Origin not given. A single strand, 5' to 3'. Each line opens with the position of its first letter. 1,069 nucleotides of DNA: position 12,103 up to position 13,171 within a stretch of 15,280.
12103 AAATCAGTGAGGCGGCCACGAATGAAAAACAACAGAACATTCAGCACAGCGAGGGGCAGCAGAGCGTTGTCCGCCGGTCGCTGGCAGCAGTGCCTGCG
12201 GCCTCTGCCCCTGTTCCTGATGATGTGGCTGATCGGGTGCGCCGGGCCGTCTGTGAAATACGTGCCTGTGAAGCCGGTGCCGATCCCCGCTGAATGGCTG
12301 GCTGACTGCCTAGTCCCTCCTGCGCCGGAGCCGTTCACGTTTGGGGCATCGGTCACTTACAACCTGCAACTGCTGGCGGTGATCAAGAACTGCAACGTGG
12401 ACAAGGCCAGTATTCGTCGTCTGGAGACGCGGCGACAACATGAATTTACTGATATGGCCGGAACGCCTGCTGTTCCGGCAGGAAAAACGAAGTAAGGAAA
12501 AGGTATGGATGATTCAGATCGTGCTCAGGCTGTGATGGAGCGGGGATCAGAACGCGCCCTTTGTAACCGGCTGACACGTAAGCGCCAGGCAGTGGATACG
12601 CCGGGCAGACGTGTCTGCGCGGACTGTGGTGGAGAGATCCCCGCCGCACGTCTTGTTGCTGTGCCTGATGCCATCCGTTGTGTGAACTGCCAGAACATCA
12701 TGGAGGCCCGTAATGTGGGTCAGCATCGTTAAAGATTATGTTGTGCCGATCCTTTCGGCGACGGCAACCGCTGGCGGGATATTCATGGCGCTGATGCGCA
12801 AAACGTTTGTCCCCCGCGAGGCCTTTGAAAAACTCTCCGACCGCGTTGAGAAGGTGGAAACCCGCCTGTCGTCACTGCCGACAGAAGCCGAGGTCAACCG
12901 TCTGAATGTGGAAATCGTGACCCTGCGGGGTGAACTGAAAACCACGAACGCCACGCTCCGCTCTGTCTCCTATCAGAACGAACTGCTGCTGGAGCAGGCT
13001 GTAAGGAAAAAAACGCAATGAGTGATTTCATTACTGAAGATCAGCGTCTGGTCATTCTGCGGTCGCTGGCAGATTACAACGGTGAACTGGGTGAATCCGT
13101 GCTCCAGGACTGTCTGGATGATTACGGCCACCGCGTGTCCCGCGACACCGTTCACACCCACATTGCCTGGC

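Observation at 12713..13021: Small TM plus coiled-coil protein downstream of the spanins as candidate endolysin-release factor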

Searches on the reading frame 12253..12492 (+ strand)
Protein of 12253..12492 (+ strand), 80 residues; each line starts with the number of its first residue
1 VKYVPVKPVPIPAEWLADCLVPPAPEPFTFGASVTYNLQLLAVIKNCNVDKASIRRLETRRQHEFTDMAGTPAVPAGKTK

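Call 42: search_protein_families(library=pfam, proteins=[window:12253-12492:+], max_evalue=1)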
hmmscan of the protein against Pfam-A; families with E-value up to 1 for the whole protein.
window:12253-12492:+ (80 aa): 3 families
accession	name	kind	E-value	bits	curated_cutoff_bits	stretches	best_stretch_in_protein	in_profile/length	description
PF23793.1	LysC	-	3.1e-13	49.9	27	1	4-59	13-67/69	Rz1-like lysis system protein LysC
PF16614.10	RhoGEF67_u2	-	0.032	15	26.8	1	4-64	3-61/99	Unstructured region two on RhoGEF 6 and 7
PF11062.13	DUF2863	-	0.11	11.5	25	1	37-76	340-377/398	Protein of unknown function (DUF2863)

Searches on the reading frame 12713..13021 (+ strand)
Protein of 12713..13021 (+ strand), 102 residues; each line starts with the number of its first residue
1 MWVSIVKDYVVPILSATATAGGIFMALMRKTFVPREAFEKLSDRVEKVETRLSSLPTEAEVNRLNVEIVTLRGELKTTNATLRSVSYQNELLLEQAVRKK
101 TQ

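Call 3: search_protein_families(library=pfam, proteins=[window:12713-13021:+], max_evalue=0.01)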
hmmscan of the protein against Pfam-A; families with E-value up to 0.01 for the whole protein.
window:12713-13021:+ (102 aa): 1 family
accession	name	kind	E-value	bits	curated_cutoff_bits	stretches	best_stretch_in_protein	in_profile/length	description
PF10805.13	DUF2730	-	7.1e-20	71.4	24.9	1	6-97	3-101/102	Protein of unknown function (DUF2730)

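Call 4: search_protein_families(library=phrogs, proteins=[window:12713-13021:+], max_evalue=0.001)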
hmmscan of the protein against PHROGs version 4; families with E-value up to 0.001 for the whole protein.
window:12713-13021:+ (102 aa): 1 family
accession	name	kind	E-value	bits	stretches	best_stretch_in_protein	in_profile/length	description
phrog_736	-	unknown function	8.6e-32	110.6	1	2-102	6-111/112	-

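Call 5: search_dna_similar(query=window:12713-13018:+, collection=phages, mode=protein, max_rows=40, max_evalue=0.001)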
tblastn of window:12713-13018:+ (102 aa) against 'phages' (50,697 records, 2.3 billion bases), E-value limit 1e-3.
Records with a match: 31; places in all: 31; records where one place covers at least 80% of the query: 29.
Best place of each record, by identity: >=99% 2; <60% 29.
By first word of the organism name: Vibrio 12; Escherichia 7; Yersinia 5; Shigella 2; Stx2c-converting 1; Stx1a-converting 1; Shewanella 1; Klebsiella 1; Pasteurella 1.
By host as written in the record: Vibrio sp. 9; - 4; Yersinia pestis EV76-CN 4; Escherichia coli 3; Vibrio splendidus 12B12 2; Shigella flexneri serotype 4a 2; Escherichia sp. 1; Escherichia coli C 1; and 5 more.
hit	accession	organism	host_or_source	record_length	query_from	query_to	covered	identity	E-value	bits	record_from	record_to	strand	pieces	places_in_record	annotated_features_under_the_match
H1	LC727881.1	Stx2c-converting phage Stx2c_JNE082796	-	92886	1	102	100%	100.0%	7e-61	204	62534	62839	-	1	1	region of the inserted Bacteriophage Mu-like phage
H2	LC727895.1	Stx1a-converting phage Stx1_JNE122137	-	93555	1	102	100%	100.0%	7e-61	204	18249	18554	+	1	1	region of the inserted Bacteriophage Mu-like phage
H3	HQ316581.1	Vibrio phage martha 12B12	Vibrio splendidus 12B12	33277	6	98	91%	34.4%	5e-12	66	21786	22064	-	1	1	hypothetical protein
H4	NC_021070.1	Vibrio phage martha 12B12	Vibrio splendidus 12B12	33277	6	98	91%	34.4%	5e-12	66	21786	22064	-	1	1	DUF2730 family protein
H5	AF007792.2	Escherichia phage Mu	-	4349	9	101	91%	34.4%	1e-9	59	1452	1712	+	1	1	record has no annotation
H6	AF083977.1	Escherichia phage Mu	Escherichia sp.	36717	9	101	91%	34.4%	1e-9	59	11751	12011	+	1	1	releasin | ribosome_binding_site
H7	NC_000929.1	Escherichia phage Mu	Escherichia coli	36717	9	101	91%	34.4%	1e-9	59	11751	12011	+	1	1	DUF2730 family protein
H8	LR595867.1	Escherichia virus Mu_3F6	-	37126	9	101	91%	34.4%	1e-9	59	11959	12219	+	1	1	FIG00638520: hypothetical protein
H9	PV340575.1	Escherichia phage PhiR68_1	Escherichia coli C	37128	9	101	91%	34.4%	1e-9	59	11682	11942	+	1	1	hypothetical protein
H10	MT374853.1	Yersinia phage vB_YpM_5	Yersinia pestis EV76-CN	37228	9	101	91%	34.4%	1e-9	59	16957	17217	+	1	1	hypothetical protein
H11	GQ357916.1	Escherichia phage D108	Escherichia coli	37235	9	101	91%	34.4%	1e-9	59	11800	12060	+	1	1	25: conserved hypothetical protein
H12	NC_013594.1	Escherichia phage D108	Escherichia coli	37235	9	101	91%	34.4%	1e-9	59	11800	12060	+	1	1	25: DUF2730 family protein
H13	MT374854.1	Yersinia phage vB_YpM_6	Yersinia pestis EV76-CN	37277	9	101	91%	34.4%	1e-9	59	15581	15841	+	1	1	hypothetical protein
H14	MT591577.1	Yersinia phage vB_YpM_Tongde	Yersinia pestis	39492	9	101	91%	34.4%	1e-9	59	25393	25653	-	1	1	hypothetical protein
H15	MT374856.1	Yersinia phage vB_YpM_23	Yersinia pestis EV76-CN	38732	9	101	91%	34.4%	1e-9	59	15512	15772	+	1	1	hypothetical protein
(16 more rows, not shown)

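Call 7: get_annotated_region(hit=H6, flank=3000)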
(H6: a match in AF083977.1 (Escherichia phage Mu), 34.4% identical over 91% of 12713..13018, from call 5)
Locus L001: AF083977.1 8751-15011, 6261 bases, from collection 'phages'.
description: Escherichia phage Mu, complete genome.
organism: Escherichia phage Mu (NCBI taxid 2681603)
taxonomy: Viruses; Duplodnaviria; Heunggongvirae; Uroviricota; Caudoviricetes; Muvirus; Muvirus mu
host: Escherichia sp.; source: -; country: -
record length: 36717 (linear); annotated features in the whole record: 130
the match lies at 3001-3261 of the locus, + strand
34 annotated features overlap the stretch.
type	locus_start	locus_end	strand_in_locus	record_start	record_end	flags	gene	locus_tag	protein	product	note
CDS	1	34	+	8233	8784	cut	-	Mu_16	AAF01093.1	protein GemA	also called E16 and GemA for gene expression modulation; see PMIDs 2543906 and 11278077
regulatory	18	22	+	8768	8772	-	-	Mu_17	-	ribosome_binding_site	-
CDS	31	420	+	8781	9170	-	-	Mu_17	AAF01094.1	middle operon regulator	Mor, positive regulator of the middle operon, also called E17 and formerly gemB; see PMIDs 2173258, 8790343 and 9454718 ...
regulatory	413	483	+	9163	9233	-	-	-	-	promoter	middle promoter, activated by Mor, PMID 8602357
regulatory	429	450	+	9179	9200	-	-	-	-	terminator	predicted by TransTermHP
regulatory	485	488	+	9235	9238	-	-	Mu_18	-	ribosome_binding_site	-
CDS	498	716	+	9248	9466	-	-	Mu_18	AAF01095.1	hypothetical protein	also known as E18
regulatory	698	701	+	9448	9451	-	-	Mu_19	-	ribosome_binding_site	-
CDS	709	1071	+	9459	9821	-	-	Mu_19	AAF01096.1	transmembrane domain-containing protein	also known as E19; N-in C-in, 4 transmembrane domain protein predicted by Phobius and TMHMM; transmembrane ...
regulatory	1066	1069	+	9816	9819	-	-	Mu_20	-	ribosome_binding_site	-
CDS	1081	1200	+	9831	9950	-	-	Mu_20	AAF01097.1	transmembrane domain-containing protein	N-in C-out, 1 transmembrane domain predicted by Phobius and TMHMM; transmembrane domain-containing protein gp20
regulatory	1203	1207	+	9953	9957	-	-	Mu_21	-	ribosome_binding_site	-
CDS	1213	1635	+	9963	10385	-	-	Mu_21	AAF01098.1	transcription regulator C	C late protein transcriptional activator; contains InterPro domain IPR014875 for the Mor transcription activator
regulatory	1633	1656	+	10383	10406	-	-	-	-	terminator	predicted by TransTermHP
regulatory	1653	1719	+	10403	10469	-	-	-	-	promoter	Late promoter activated by C, PMID 2522923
CDS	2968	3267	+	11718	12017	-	-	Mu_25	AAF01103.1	releasin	contains InterPro domain IPR020269 domain of unknown function 2730; N-out C-in, 1 transmembrane domain predicted by ...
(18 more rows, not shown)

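Call 8: get_annotated_region(hit=H2, flank=3000)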
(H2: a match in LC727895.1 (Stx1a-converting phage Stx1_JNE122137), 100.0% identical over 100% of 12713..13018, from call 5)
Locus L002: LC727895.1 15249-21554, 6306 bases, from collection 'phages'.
description: Stx1a-converting phage Stx1_JNE122137 DNA, complete genome.
organism: Stx1a-converting phage Stx1_JNE122137 (NCBI taxid 2977489)
taxonomy: Viruses; Duplodnaviria; Heunggongvirae; Uroviricota; Caudoviricetes
host: -; source: -; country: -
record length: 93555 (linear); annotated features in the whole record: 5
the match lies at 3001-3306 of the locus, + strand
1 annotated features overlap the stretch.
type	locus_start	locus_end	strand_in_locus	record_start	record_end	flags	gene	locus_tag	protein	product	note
misc_feature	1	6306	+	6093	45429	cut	-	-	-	-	region of the inserted Bacteriophage Mu-like phage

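Call 22: find_homologous_proteins(query=window:12713-13018:+, max_evalue=0.001)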
Query window:12713-13018:+ (102 aa): 19 proteins with E <= 0.001 among 28 candidates.
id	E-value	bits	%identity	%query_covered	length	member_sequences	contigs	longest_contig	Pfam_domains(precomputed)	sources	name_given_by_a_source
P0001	4.2e-56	204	99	100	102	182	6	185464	PF10805.15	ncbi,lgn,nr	ncbi:DUF2730 family protein [Escherichia coli]|nr:DUF2730 family protein [Escherichia coli] EHD18872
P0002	7.6e-50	184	88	100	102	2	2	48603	PF10805.15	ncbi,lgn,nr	ncbi:DUF2730 family protein [Shigella sonnei]|nr:DUF2730 family protein [Escherichia coli] EFI725587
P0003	9.9e-50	184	89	98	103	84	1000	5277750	PF10805.15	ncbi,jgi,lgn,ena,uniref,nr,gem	ncbi:DUF2730 family protein [Escherichia coli]|jgi:predicted nucleic acid-binding Zn-ribbon protein|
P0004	3.5e-46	172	81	100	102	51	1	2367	PF10805.15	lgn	-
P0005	1.2e-45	171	86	98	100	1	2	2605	PF10805.15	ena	-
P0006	1.7e-45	170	81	100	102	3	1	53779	PF10805.15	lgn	-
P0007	3.3e-44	166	79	100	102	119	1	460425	PF10805.15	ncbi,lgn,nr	ncbi:DUF2730 family protein [Salmonella enterica]|nr:DUF2730 family protein [Salmonella enterica]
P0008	1.1e-43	164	86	100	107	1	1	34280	PF10805.15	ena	-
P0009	1.3e-40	155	74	97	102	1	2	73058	PF10805.15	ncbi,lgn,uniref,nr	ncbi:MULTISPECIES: DUF2730 family protein [Serratia]|uniref:DUF2730 family protein n=1 Tax=Serratia 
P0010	5.0e-40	153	72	97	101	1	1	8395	PF10805.15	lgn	-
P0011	1.5e-39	151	72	100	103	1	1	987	PF10805.15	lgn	-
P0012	1.9e-38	148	81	98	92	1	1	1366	PF10805.15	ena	-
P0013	1.4e-35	138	89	74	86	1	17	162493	PF10805.15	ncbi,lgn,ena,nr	ncbi:hypothetical protein AC08_0851 [Escherichia coli 4-203-08_S3_C1]|nr:hypothetical protein AD45_4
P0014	2.5e-32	128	79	76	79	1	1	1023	PF10805.15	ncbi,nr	ncbi:DUF2730 family protein, partial [Salmonella enterica]|nr:DUF2730 family protein [Salmonella ent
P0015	1.2e-31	126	80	75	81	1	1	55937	PF10805.15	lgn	-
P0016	4.4e-28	115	80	69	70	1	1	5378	PF10805.15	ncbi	ncbi:DUF2730 domain-containing protein, partial [Salmonella enterica subsp. enterica serovar Gaminar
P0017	3.0e-27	112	79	67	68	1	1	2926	PF10805.15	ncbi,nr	ncbi:DUF2730 family protein, partial [Salmonella enterica]|nr:DUF2730 family protein [Salmonella ent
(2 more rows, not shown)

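Call 35: predict_structure(alignment_id=A2)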
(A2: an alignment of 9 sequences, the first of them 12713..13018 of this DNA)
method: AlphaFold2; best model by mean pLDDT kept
length: 102 residues; sequences in the alignment: 9
mean_pLDDT: 73.2   pTM: 0.36
mean pLDDT of the five models: 73.2, 69.8, 68.5, 66.9, 62.1
residues with pLDDT >= 90: 29; 70-90: 37; 50-70: 21; < 50: 15
segments of 3 or more residues with pLDDT < 50: 1-10, 12-16
pLDDT, mean of each block of 10 residues (from residue 1): 47 50 53 68 78 76 89 92 92 87 66
secondary structure, 60 per line:
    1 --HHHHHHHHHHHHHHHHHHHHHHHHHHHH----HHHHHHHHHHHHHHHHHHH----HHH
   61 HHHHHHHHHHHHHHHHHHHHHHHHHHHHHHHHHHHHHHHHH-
elements in order: H3-30 H35-53 H58-101

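Call 36: find_encoding_contigs(protein=P0009, flank=4000, max_places=2)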
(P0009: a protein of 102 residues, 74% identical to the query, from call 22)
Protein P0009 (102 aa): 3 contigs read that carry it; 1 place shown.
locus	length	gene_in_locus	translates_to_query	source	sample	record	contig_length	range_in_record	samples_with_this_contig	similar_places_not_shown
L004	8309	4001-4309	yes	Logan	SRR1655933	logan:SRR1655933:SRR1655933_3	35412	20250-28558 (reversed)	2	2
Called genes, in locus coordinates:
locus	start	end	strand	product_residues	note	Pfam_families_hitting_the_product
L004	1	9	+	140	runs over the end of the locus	PF25754:Gp11_C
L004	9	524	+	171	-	PF26885:Phage_Mu_Gp12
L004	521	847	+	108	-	-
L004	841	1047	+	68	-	-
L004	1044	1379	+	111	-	-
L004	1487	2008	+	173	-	PF06252:GemA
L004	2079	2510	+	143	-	PF08765:Mor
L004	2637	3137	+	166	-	PF00959:Phage_lysozyme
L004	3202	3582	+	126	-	-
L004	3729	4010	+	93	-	PF01258:zf-dskA_traR (weak)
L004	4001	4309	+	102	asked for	PF10805:DUF2730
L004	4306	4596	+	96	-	-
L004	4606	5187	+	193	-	PF11985:Phage_Mu_Gp27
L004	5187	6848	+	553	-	PF03237:Terminase_6N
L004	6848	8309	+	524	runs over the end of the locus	PF06074:Portal_Mu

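Call 37: find_encoding_contigs(protein=P0007, flank=4000, max_places=2)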
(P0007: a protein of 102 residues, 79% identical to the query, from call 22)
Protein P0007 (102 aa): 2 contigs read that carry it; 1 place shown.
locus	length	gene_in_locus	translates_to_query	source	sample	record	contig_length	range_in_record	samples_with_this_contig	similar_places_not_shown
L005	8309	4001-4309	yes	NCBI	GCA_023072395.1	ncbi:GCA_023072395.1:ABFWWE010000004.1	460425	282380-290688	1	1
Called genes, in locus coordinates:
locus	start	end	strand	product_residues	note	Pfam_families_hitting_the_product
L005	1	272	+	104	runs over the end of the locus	-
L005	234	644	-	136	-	-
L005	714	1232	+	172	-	PF06252:GemA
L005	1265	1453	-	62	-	-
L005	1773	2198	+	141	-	PF08765:Mor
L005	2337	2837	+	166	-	PF00959:Phage_lysozyme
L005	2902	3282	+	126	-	PF10828:DUF2570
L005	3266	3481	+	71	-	PF23793:LysC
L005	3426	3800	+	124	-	-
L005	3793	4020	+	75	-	PF01258:zf-dskA_traR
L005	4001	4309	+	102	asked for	PF10805:DUF2730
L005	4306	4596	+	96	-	-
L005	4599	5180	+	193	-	PF11985:Phage_Mu_Gp27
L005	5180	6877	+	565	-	-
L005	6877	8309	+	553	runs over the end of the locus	PF06074:Portal_Mu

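Call 38: search_protein_representatives(protein=window:12713-13018:+)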
Query: 102 residues. Proteins with E-value up to 0.001 (for the whole library): 59; up to 1e-10: 7; up to 1e-30: 2. The best 59 are listed.
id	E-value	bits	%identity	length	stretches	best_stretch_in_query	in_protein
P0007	1.1e-44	166.0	79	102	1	1-102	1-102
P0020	1.1e-36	140.4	68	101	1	1-100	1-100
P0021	1.8e-21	91.8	100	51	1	52-102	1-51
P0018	1.0e-12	63.9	89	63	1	1-38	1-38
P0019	5.2e-12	61.6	97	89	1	1-35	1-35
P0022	5.9e-12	61.5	39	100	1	5-100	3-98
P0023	6.9e-12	61.3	38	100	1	9-100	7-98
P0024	1.6e-09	53.7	32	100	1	5-101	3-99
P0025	6.9e-09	51.7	34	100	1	14-99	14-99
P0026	1.1e-08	51.1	38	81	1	5-80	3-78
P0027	1.7e-08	50.4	39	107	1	6-98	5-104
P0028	2.3e-08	50.0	36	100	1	17-97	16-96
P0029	2.6e-08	49.9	37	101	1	12-100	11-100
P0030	2.9e-08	49.7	35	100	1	21-100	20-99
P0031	3.6e-08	49.4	32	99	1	6-100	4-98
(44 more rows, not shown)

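Call 48: find_related_loci(query=A1, collection=genome_contigs, flank=4000)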
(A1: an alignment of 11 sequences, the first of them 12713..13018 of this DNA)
Query A1 (102 aa) in genome_contigs; peptide patterns used: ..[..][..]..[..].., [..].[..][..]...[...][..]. (x = any residue, [..] = any of these).
85 stretches matched a pattern; 1 encode a relative of the query (tblastn E <= 1e-3); 1 distinct loci.
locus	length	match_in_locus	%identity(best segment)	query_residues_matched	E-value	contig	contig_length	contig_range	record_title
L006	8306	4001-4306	81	1-102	9e-56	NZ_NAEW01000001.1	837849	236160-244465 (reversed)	Citrobacter braakii strain ATCC 51113 CbraakiiATCC_L001_NODE_1_length_837849__22.4616, whole genome shotgun sequence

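Call 49: find_related_loci(query=A1, collection=viral_contigs, flank=4000)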
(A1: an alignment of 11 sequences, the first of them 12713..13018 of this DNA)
Query A1 (102 aa) in viral_contigs; peptide patterns used: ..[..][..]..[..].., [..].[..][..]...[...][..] (x = any residue, [..] = any of these).
82 stretches matched a pattern; 34 encode a relative of the query (tblastn E <= 1e-3); 34 distinct loci.
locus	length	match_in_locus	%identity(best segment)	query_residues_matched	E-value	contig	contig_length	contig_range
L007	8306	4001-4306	100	1-102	8e-65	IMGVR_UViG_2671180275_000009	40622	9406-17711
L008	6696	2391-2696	100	1-102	8e-65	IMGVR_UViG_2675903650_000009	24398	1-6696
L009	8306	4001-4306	100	1-102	8e-65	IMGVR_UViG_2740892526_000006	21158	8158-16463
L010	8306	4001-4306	100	1-102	8e-65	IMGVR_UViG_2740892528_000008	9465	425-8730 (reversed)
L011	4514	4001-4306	100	1-102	8e-65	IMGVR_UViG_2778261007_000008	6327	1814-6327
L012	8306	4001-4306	100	1-102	8e-65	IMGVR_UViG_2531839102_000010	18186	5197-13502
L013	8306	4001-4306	100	1-102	8e-65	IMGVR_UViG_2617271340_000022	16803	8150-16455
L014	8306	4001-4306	100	1-102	8e-65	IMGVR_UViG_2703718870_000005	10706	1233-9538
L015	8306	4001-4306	99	1-102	6e-64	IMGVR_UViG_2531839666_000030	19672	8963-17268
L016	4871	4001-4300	100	1-100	3e-63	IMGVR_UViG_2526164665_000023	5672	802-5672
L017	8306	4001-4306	89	1-102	1e-59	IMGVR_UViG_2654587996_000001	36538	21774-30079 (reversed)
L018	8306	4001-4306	89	1-102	1e-59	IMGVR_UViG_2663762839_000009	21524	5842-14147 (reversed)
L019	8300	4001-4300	89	1-100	3e-58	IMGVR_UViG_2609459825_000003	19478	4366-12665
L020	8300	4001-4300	89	1-100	3e-58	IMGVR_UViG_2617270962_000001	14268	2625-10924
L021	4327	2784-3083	89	1-100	3e-58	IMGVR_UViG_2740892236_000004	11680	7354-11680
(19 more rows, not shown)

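Call 52: search_solved_structures(query=A4, max_evalue=1)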
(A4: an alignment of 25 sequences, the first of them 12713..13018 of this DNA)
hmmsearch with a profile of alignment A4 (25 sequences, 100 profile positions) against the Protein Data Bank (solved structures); distinct sequences matched with E-value up to 1: 32.
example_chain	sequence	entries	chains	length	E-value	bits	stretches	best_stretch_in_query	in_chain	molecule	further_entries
3jqh_A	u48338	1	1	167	2.1e-05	27.6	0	34-72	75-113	C-type lectin domain family 4 member M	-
5apz_A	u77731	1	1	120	0.0032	20.5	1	23-84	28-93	GENERAL CONTROL PROTEIN GCN4, NOR1 TCAR0761, GENERAL CONTROL PROTEIN GCN4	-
2pih_A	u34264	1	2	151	0.0037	20.3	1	27-70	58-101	Protein ymcA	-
6prh_A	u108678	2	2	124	0.0038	20.3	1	27-70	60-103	RicA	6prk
4lin_A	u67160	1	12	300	0.0066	19.5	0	35-83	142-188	Tail needle protein gp26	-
1r8i_A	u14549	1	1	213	0.015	18.4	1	37-87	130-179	TraC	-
8qox_B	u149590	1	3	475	0.055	16.6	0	39-87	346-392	Conserved membrane protein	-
9tlm_A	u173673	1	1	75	0.071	16.2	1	35-84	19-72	Sc-apCC-2-MCL-1-1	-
2lxy_A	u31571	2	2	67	0.074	16.2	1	37-77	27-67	2-mercaptophenol-alpha3C | 4-mercaptophenol-alpha3C protein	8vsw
2jqd_A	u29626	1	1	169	0.083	16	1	48-88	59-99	Acidic leucine-rich nuclear phosphoprotein 32 family member A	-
5ot4_A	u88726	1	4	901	0.09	15.9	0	37-82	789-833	Interaptin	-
1f7c_A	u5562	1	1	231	0.1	15.7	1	19-67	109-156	RHOGAP PROTEIN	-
6kgx_b8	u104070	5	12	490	0.12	15.5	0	39-83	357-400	LRC2 | Phycobilisome 32.1 kDa linker polypeptide, phycocyanin-associated, rod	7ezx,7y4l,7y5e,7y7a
1lq7_A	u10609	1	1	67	0.13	15.4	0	37-77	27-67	Alpha3W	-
2wz7_A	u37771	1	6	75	0.13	15.4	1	47-93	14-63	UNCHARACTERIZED PROTEIN YBGF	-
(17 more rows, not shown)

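Call 55: fold_search(model_id=the predicted structure, library=pdb)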
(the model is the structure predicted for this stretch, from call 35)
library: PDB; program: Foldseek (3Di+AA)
matches with E <= 10: 2; with E <= 0.001: 0
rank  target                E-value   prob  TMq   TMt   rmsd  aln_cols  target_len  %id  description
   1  8rtd_A                9.7e+00  0.04  0.30  0.16  22.3        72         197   15  Stalk-Arches-IMC structure from the fully-assembled R388 type IV secretion system determined by cryo-EM. (released 2024-06-19)
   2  8rt9_A                9.7e+00  0.04  0.30  0.15  22.3        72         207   15  Stalk complex full-length structure (TrwJ/VirB5-TrwI/VirB6) from the fully-assembled R388 type IV secretion system det (released 2024-06-19)
